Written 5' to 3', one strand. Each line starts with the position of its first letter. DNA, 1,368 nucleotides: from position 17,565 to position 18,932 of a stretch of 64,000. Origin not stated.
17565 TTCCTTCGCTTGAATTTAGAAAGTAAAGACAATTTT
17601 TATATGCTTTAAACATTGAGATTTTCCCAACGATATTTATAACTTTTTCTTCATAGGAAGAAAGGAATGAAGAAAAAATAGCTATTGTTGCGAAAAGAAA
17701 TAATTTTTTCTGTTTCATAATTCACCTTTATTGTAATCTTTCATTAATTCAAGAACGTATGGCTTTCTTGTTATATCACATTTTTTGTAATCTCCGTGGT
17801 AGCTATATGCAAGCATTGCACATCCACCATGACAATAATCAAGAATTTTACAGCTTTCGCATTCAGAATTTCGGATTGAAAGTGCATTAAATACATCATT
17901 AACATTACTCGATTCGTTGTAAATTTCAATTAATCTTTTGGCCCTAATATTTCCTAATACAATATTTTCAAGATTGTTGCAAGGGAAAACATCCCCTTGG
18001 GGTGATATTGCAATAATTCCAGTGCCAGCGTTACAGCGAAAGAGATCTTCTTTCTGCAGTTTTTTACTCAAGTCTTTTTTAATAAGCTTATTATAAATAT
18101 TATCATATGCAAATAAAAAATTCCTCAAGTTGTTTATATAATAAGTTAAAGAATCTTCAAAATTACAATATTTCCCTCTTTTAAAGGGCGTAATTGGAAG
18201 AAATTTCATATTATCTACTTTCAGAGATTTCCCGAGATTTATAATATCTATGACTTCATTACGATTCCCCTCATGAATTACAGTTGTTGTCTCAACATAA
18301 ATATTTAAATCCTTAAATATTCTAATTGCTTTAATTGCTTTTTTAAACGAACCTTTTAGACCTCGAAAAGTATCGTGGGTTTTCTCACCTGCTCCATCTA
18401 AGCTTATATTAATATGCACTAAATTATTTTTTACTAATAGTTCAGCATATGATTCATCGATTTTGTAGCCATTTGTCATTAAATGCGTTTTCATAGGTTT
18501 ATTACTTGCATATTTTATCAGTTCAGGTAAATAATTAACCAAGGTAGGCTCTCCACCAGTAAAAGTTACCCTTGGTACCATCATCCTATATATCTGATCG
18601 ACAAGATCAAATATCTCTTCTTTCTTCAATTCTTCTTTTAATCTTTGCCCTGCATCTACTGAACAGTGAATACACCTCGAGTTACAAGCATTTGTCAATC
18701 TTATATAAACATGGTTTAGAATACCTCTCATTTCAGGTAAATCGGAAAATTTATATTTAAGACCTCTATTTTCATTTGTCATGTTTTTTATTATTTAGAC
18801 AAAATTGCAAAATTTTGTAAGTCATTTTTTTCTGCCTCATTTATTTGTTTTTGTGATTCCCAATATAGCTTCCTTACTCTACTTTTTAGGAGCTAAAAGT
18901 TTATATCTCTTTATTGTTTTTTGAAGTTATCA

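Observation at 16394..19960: Radical SAM/SPASM maturase sandwiched between two paralogous secreted NHL beta-propeller proteins: candidate peptide/protein modification system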

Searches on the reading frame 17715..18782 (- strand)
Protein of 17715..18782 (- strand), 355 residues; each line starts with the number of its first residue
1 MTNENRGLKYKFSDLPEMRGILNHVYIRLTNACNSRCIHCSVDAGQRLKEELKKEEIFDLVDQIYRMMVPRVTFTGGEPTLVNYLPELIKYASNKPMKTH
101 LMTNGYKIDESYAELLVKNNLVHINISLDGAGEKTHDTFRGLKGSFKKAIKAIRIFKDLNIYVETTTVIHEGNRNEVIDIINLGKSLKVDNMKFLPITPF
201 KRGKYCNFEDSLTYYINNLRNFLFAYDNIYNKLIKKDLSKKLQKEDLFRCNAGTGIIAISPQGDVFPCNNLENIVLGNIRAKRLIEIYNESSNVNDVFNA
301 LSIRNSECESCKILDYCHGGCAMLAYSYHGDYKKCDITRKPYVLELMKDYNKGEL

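Call 3: search_protein_families(library=ncbifam, proteins=[window:17715-18782:-], max_evalue=0.01)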
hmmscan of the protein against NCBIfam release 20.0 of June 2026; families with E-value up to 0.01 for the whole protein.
window:17715-18782:- (355 aa): 80 families (the best 25 are shown)
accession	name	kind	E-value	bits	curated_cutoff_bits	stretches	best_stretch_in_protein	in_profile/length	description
TIGR04545.1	rSAM_ahbD_hemeb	equivalog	4.9e-42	144.6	500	2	28-206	5-184/339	heme b synthase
TIGR04055.1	rSAM_NirJ2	equivalog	1.7e-41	142.8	500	1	29-333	6-316/326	putative heme d1 biosynthesis radical SAM protein NirJ2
TIGR04053.2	TIGR04053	equivalog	8.7e-40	137.1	395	2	27-204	12-193/366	TIGR04053 family radical SAM/SPASM domain-containing protein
NF050035.1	rSAM_WgK_link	exception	1.9e-39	135.7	650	2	25-203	11-190/367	radical SAM/SPASM peptide maturase WgkB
TIGR04054.1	rSAM_NirJ1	equivalog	2.3e-39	135.1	650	2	26-204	39-217/387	putative heme d1 biosynthesis radical SAM protein NirJ1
NF045574.1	sacti_mat_StsB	exception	8.9e-39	133.6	625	1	21-335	94-409/466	StsB family radical SAM/SPASM domain sactipeptide maturase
TIGR04546.1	rSAM_ahbC_deAc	equivalog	4.7e-37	127.7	650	2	27-200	43-216/390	12,18-didecarboxysiroheme deacetylase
TIGR03962.1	mycofact_rSAM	equivalog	7.5e-37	127.3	265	1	28-325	17-317/339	mycofactocin radical SAM maturase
TIGR04051.1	rSAM_NirJ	equivalog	5.6e-36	124.2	515.45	2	28-212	7-191/354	heme d1 biosynthesis radical SAM protein NirJ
TIGR04250.1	SCM_rSAM_ScmE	equivalog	1.2e-34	119.8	400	2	25-182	5-163/358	SynChlorMet cassette radical SAM/SPASM protein ScmE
TIGR02109.1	PQQ_syn_pqqE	equivalog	1.9e-34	119.2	381.35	1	25-336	9-327/358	pyrroloquinoline quinone biosynthesis protein PqqE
TIGR04303.1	GeoRSP_rSAM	equivalog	2.2e-33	116.2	400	1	29-336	11-321/325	GeoRSP system radical SAM/SPASM protein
TIGR04347.1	pseudo_SAM_Halo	equivalog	1.4e-29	103.6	525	2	26-195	41-210/390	TIGR04347 family pseudo-SAM/SPASM protein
NF012164.0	AlbA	equivalog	8e-28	97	850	1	24-325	114-415/442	subtilosin maturase AlbA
NF041298.1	rSAM_mat_DynA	equivalog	1.5e-27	96.5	450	1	27-337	5-337/356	dynobactin maturation radical SAM/SPASM protein DynA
TIGR04133.1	rSAM_w_lipo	hypoth_equivalog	8.9e-26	90.6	425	1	22-335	23-344/350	TIGR04133 family radical SAM/SPASM protein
TIGR03942.1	sulfatase_rSAM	equivalog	1.8e-25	89.8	349.45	1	31-323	9-326/363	anaerobic sulfatase maturase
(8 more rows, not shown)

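Call 4: search_protein_families(library=pfam, proteins=[window:17715-18782:-], max_evalue=0.01)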
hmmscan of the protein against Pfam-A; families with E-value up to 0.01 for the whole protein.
window:17715-18782:- (355 aa): 3 families
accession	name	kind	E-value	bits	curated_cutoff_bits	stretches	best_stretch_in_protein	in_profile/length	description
PF04055.27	Radical_SAM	-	1.3e-27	97.5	29.5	1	28-182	2-164/166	Radical SAM superfamily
PF13186.11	SPASM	-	1.2e-08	35.5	21.5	1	250-312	1-67/67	Iron-sulfur cluster-binding domain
PF13353.11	Fer4_12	-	3.4e-07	31.1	22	1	31-145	13-131/137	4Fe-4S single cluster domain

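Call 8: find_homologous_proteins(query=window:17715-18782:-)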
Query window:17715-18782:- (355 aa): 1784 proteins with E <= 0.001 among 4500 candidates; the best 120 are listed.
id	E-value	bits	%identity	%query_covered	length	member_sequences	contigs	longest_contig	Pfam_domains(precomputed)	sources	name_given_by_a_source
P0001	2.1e-238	808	100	100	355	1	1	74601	PF13186.12,PF04055.28,PF13353.12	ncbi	ncbi:MAG: radical SAM protein [Acidobacteriota bacterium]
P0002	2.9e-192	656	79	99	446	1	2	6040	PF13186.12,PF04055.28,PF13353.12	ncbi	-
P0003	3.1e-192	656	81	99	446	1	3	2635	PF13186.12,PF04055.28,PF13353.12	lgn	-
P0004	3.7e-182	623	76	98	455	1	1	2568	PF13186.12,PF04055.28,PF13353.12,PF05402.19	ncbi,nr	ncbi:MAG: PqqD family peptide modification chaperone, partial [Candidatus Omnitrophica bacterium]|nr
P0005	5.7e-181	619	76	99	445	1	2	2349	PF13186.12,PF04055.28,PF13353.12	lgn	-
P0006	8.5e-161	553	70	94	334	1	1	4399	PF13186.12,PF04055.28,PF13353.12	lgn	-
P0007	7.3e-153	527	65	97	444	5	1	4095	PF13186.12,PF04055.28,PF13353.12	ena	-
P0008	5.7e-150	517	64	98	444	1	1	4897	PF13186.12,PF04055.28,PF13353.12,PF05402.19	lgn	-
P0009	1.2e-145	503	62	98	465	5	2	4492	PF13186.12,PF04055.28,PF13353.12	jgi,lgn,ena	-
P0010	2.7e-137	475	60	97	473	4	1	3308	PF13186.12,PF04055.28,PF13353.12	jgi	-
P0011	6.6e-131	455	57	94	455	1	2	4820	PF13186.12,PF04055.28,PF13353.12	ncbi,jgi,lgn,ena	-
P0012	5.5e-116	405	55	95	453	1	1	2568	PF13186.12,PF04055.28,PF13353.12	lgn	-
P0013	2.7e-115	403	54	97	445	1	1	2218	PF13186.12,PF04055.28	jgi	-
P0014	5.9e-112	392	50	97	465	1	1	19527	PF13186.12,PF04055.28,PF13353.12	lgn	-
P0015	3.5e-105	370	48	97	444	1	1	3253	PF13186.12,PF04055.28,PF13353.12,PF05402.19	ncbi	-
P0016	2.7e-103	364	47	97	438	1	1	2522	PF13186.12,PF04055.28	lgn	-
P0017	7.5e-103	362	49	97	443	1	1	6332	PF13186.12,PF04055.28,PF13353.12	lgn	-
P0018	4.4e-98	347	50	95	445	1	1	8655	PF13186.12,PF04055.28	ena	-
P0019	2.6e-97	344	46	93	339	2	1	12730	PF13186.12,PF04055.28,PF13353.12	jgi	jgi:radical SAM protein with 4Fe4S-binding SPASM domain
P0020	1.5e-96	342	46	97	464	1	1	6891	PF13186.12,PF04055.28,PF13353.12,PF05402.19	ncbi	-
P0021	1.0e-83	299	52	79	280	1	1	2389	PF13186.12,PF04055.28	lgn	-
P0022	2.4e-74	269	78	43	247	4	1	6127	PF04055.28,PF13353.12,PF05402.19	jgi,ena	-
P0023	2.1e-46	177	36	86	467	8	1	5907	PF13186.12,PF04055.28,PF13353.12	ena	-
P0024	2.0e-37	147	29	89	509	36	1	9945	PF13186.12,PF04055.28,PF13353.12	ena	-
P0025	2.3e-36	144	34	85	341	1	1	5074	PF13186.12,PF04055.28,PF13353.12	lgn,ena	-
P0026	3.5e-36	143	35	50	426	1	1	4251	PF13186.12,PF04055.28,PF13353.12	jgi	jgi:AdoMet-dependent heme synthase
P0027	8.7e-36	142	33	50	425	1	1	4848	PF13186.12,PF04055.28,PF13353.12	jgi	-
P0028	2.9e-35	140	32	50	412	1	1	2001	PF13186.12,PF04055.28,PF13353.12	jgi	jgi:radical SAM protein with 4Fe4S-binding SPASM domain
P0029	2.9e-35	140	31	91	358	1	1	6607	PF13186.12,PF04055.28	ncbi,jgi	jgi:radical SAM protein with 4Fe4S-binding SPASM domain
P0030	3.1e-35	140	33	50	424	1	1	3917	PF13186.12,PF04055.28,PF13353.12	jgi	-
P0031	3.5e-35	140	29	87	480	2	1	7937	PF13186.12,PF04055.28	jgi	-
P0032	3.6e-35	140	33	87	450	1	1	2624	PF13186.12,PF04055.28,PF05402.19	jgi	-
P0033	3.7e-35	140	35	50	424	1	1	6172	PF13186.12,PF04055.28,PF13353.12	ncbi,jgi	ncbi:MAG: radical SAM protein [Terriglobales bacterium]|jgi:radical SAM protein with 4Fe4S-binding S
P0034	4.3e-35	139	32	50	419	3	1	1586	PF13186.12,PF04055.28,PF13353.12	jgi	jgi:AdoMet-dependent heme synthase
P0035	6.0e-35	139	32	50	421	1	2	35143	PF13186.12,PF04055.28,PF13353.12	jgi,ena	-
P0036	6.0e-35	139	32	50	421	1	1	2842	PF13186.12,PF04055.28,PF13353.12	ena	-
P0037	6.4e-35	139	33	53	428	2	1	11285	PF13186.12,PF04055.28,PF13353.12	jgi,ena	-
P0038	7.9e-35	139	32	50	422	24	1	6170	PF13186.12,PF04055.28,PF13353.12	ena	-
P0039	8.1e-35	138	32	50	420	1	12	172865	PF13186.12,PF04055.28,PF13353.12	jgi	-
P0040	8.1e-35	138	32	50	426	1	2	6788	PF13186.12,PF04055.28,PF13353.12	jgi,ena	-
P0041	9.7e-35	138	32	50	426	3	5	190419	PF13186.12,PF04055.28,PF13353.12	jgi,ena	-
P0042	1.0e-34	138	32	50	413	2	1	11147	PF13186.12,PF04055.28,PF13353.12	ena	-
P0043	1.2e-34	138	34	50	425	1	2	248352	PF13186.12,PF04055.28,PF13353.12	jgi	jgi:radical SAM protein with 4Fe4S-binding SPASM domain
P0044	1.2e-34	138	32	50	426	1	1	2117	PF13186.12,PF04055.28,PF13353.12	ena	-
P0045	1.3e-34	138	35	50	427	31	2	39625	PF13186.12,PF04055.28,PF13353.12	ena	-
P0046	1.4e-34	138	33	50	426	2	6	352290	PF13186.12,PF04055.28,PF13353.12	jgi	jgi:radical SAM protein with 4Fe4S-binding SPASM domain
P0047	1.4e-34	138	34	50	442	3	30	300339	PF13186.12,PF04055.28,PF13353.12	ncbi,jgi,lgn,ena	ncbi:MAG: radical SAM protein [Candidatus Sulfotelmatobacter sp.]|jgi:radical SAM protein with 4Fe4S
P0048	1.8e-34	137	32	50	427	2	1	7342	PF13186.12,PF04055.28,PF13353.12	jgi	jgi:radical SAM protein with 4Fe4S-binding SPASM domain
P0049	1.8e-34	137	32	50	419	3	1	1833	PF13186.12,PF04055.28,PF13353.12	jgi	jgi:radical SAM protein with 4Fe4S-binding SPASM domain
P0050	1.9e-34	137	34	50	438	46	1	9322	PF13186.12,PF04055.28,PF13353.12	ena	-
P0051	1.9e-34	137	31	50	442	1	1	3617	PF13186.12,PF04055.28,PF13353.12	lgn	-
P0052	2.1e-34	137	32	87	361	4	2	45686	PF13186.12,PF04055.28,PF13353.12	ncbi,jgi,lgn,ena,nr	ncbi:MAG: radical SAM protein [Theionarchaea archaeon]|nr:radical SAM protein [Theionarchaea archaeo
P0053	2.2e-34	137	32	53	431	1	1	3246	PF13186.12,PF04055.28,PF13353.12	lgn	-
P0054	2.3e-34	137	32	50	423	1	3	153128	PF13186.12,PF04055.28,PF13353.12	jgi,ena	-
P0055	2.3e-34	137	31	50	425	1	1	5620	PF13186.12,PF04055.28,PF13353.12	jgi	jgi:radical SAM protein with 4Fe4S-binding SPASM domain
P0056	2.4e-34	137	28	92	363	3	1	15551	PF13186.12,PF04055.28,PF13353.12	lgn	-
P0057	2.4e-34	137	33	50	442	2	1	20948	PF13186.12,PF04055.28,PF13353.12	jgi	jgi:radical SAM protein with 4Fe4S-binding SPASM domain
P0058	2.5e-34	137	32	50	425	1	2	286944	PF13186.12,PF04055.28,PF13353.12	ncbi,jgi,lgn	jgi:radical SAM protein with 4Fe4S-binding SPASM domain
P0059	2.5e-34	137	33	50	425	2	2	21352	PF13186.12,PF04055.28,PF13353.12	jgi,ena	-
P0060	2.7e-34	137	32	50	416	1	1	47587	PF13186.12,PF04055.28,PF13353.12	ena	-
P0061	2.7e-34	137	32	50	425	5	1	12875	PF13186.12,PF04055.28,PF13353.12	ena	-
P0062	2.8e-34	137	34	50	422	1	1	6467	PF13186.12,PF04055.28,PF13353.12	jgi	jgi:AdoMet-dependent heme synthase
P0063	2.8e-34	137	32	50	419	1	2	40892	PF13186.12,PF04055.28,PF13353.12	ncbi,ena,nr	ncbi:MAG: radical SAM protein [Acidobacteriia bacterium]|nr:radical SAM protein [Terriglobia bacteri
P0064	2.9e-34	137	33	50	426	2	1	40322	PF13186.12,PF04055.28,PF13353.12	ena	-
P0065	3.1e-34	137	34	50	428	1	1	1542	PF13186.12,PF04055.28,PF13353.12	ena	-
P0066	3.5e-34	136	29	91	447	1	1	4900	PF13186.12,PF04055.28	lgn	-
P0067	3.5e-34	136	31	50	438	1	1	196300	PF13186.12,PF04055.28,PF13353.12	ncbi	ncbi:MAG: radical SAM protein [Terriglobales bacterium]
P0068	3.6e-34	136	32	50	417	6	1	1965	PF13186.12,PF04055.28,PF13353.12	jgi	-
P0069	3.7e-34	136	31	50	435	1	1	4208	PF13186.12,PF04055.28,PF13353.12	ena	-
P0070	3.9e-34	136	32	50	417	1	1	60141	PF13186.12,PF04055.28,PF13353.12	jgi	jgi:radical SAM protein with 4Fe4S-binding SPASM domain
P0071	4.2e-34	136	32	50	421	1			PF13186.12,PF04055.28,PF13353.12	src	-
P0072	4.3e-34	136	32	57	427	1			PF13186.12,PF04055.28,PF13353.12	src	-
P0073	4.4e-34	136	32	50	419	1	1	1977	PF13186.12,PF04055.28,PF13353.12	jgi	jgi:AdoMet-dependent heme synthase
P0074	4.6e-34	136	35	50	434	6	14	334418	PF13186.12,PF04055.28,PF13353.12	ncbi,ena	ncbi:MAG: radical SAM protein [Candidatus Sulfotelmatobacter sp.]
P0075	4.7e-34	136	34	50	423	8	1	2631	PF13186.12,PF04055.28,PF13353.12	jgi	jgi:AdoMet-dependent heme synthase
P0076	4.8e-34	136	31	50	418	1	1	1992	PF13186.12,PF04055.28,PF13353.12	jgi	jgi:AdoMet-dependent heme synthase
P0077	4.9e-34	136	32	50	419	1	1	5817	PF13186.12,PF04055.28,PF13353.12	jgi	jgi:radical SAM protein with 4Fe4S-binding SPASM domain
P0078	5.0e-34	136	32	50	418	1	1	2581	PF13186.12,PF04055.28,PF13353.12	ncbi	-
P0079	5.1e-34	136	31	50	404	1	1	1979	PF13186.12,PF04055.28,PF13353.12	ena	-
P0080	5.5e-34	136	34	50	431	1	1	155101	PF13186.12,PF04055.28,PF13353.12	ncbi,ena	-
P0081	5.8e-34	136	32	50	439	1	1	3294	PF13186.12,PF04055.28,PF13353.12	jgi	jgi:AdoMet-dependent heme synthase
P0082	5.8e-34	136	32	50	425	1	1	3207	PF13186.12,PF04055.28,PF13353.12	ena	-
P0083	5.9e-34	136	32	50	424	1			PF13186.12,PF04055.28,PF13353.12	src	-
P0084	6.0e-34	136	30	50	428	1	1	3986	PF13186.12,PF04055.28,PF13353.12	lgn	-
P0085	6.0e-34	136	33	50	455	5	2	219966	PF13186.12,PF04055.28,PF13353.12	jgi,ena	-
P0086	6.1e-34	136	32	50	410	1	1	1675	PF13186.12,PF04055.28,PF13353.12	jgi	jgi:AdoMet-dependent heme synthase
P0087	6.3e-34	136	31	50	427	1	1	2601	PF13186.12,PF04055.28,PF13353.12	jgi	jgi:AdoMet-dependent heme synthase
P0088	6.3e-34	136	31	50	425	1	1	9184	PF13186.12,PF04055.28,PF13353.12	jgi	jgi:AdoMet-dependent heme synthase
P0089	6.7e-34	135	32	50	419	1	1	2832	PF13186.12,PF04055.28,PF13353.12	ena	-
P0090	6.7e-34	135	32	50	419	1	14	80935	PF13186.12,PF04055.28,PF13353.12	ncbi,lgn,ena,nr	ncbi:MAG: radical SAM protein [Acidobacteriia bacterium]|nr:radical SAM protein [Terriglobia bacteri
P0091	6.7e-34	135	34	50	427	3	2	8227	PF13186.12,PF04055.28,PF13353.12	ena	-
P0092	7.1e-34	135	32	50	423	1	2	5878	PF13186.12,PF04055.28,PF13353.12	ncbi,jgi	ncbi:MAG TPA: radical SAM protein [Terriglobales bacterium]|jgi:radical SAM protein with 4Fe4S-bindi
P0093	7.4e-34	135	33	50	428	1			PF13186.12,PF04055.28,PF13353.12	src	-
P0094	7.5e-34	135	33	50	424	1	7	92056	PF13186.12,PF04055.28,PF13353.12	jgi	jgi:radical SAM protein with 4Fe4S-binding SPASM domain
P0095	8.1e-34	135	33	50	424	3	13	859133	PF13186.12,PF04055.28,PF13353.12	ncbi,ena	ncbi:MAG: radical SAM protein [Terriglobales bacterium]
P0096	8.6e-34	135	34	50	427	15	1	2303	PF13186.12,PF04055.28,PF13353.12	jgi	-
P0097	8.6e-34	135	33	50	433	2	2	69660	PF13186.12,PF04055.28,PF13353.12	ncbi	-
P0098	8.7e-34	135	31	50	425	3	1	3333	PF13186.12,PF04055.28,PF13353.12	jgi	jgi:radical SAM protein with 4Fe4S-binding SPASM domain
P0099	8.8e-34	135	27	90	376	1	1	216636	PF13186.12,PF04055.28,PF13353.12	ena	-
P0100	9.1e-34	135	32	50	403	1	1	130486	PF13186.12,PF04055.28,PF13353.12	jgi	jgi:AdoMet-dependent heme synthase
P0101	9.2e-34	135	31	53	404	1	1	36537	PF13186.12,PF04055.28,PF13353.12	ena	-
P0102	9.2e-34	135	25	87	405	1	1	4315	PF13186.12,PF04055.28,PF13353.12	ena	-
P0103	9.3e-34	135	32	50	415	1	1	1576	PF13186.12,PF04055.28,PF13353.12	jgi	jgi:radical SAM protein with 4Fe4S-binding SPASM domain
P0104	9.3e-34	135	31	50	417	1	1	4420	PF13186.12,PF04055.28,PF13353.12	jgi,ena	-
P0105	9.4e-34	135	34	50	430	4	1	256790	PF13186.12,PF04055.28,PF13353.12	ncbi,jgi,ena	ncbi:MAG: radical SAM protein [Terriglobales bacterium]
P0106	9.6e-34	135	32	50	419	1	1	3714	PF13186.12,PF04055.28,PF13353.12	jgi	jgi:radical SAM protein with 4Fe4S-binding SPASM domain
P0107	9.8e-34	135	34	50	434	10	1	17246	PF13186.12,PF04055.28,PF13353.12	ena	-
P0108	9.9e-34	135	31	50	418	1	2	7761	PF13186.12,PF04055.28,PF13353.12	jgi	jgi:radical SAM protein with 4Fe4S-binding SPASM domain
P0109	1.0e-33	135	34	50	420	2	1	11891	PF13186.12,PF04055.28,PF13353.12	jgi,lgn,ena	-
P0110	1.0e-33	135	31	50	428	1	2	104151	PF13186.12,PF04055.28,PF13353.12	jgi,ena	-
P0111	1.0e-33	135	31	50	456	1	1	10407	PF13186.12,PF04055.28,PF13353.12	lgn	-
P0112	1.0e-33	135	33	50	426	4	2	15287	PF13186.12,PF04055.28,PF13353.12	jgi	-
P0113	1.2e-33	135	28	92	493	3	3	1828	PF13186.12,PF04055.28,PF13353.12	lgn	-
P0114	1.2e-33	135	33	50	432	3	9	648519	PF13186.12,PF04055.28,PF13353.12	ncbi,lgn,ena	ncbi:MAG: radical SAM protein [Terriglobales bacterium]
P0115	1.3e-33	135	33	50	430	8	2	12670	PF13186.12,PF04055.28,PF13353.12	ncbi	-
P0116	1.3e-33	135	33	50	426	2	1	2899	PF13186.12,PF04055.28,PF13353.12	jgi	jgi:AdoMet-dependent heme synthase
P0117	1.3e-33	134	32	50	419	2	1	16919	PF13186.12,PF04055.28,PF13353.12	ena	-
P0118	1.4e-33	134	31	50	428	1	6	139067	PF13186.12,PF04055.28,PF13353.12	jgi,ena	-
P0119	1.4e-33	134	32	50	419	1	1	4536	PF13186.12,PF04055.28,PF13353.12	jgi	jgi:radical SAM protein with 4Fe4S-binding SPASM domain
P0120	1.5e-33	134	24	87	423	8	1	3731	PF13186.12,PF04055.28,PF13353.12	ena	-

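Call 10: find_encoding_contigs(protein=P0002, flank=6000, max_places=4)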
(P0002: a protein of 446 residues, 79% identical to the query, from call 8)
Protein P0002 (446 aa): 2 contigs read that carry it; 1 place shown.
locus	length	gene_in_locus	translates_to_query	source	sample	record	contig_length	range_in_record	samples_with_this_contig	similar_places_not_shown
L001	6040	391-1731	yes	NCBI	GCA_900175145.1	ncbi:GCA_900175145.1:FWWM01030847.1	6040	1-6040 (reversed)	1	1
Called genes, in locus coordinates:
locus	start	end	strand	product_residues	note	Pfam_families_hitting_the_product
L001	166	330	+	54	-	-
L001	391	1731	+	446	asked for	PF13353:Fer4_12, PF04055:Radical_SAM, PF13186:SPASM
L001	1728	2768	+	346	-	PF17170:DUF5128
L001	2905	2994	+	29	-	-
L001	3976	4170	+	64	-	-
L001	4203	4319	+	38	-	-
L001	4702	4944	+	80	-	PF01804:Penicil_amidase (weak)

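Call 11: find_encoding_contigs(protein=P0014, flank=8000, max_places=4)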
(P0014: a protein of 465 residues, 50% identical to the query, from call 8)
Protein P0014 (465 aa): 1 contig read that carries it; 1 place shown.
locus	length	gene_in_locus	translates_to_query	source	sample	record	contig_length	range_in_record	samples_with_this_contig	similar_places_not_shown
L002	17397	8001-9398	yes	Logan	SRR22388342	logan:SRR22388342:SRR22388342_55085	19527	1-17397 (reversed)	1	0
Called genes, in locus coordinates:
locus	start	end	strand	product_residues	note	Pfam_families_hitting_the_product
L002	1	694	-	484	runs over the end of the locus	PF00331:Glyco_hydro_10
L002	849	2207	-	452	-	-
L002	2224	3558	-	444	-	-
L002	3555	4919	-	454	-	PF04055:Radical_SAM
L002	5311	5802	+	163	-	PF02687:FtsX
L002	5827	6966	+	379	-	PF12704:MacB_PCD, PF02687:FtsX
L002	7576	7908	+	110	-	-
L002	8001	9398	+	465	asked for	PF04055:Radical_SAM, PF13353:Fer4_12 (weak), PF13186:SPASM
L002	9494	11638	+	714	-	PF03412:Peptidase_C39, PF00664:ABC_membrane, PF00005:ABC_tran, PF02463:SMC_N (faint)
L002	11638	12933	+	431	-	PF25917:BSH_RND (weak), PF25994:HH_AprE, PF26002:Beta-barrel_AprE (weak)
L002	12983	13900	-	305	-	PF04542:Sigma70_r2, PF08281:Sigma70_r4_2 (weak)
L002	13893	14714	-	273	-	PF00561:Abhydrolase_1, PF12697:Abhydrolase_6, PF12146:Hydrolase_4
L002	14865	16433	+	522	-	PF02771:Acyl-CoA_dh_N, PF02770:Acyl-CoA_dh_M, PF00441:Acyl-CoA_dh_1, PF08028:Acyl-CoA_dh_2, PF02036:SCP2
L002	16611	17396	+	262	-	?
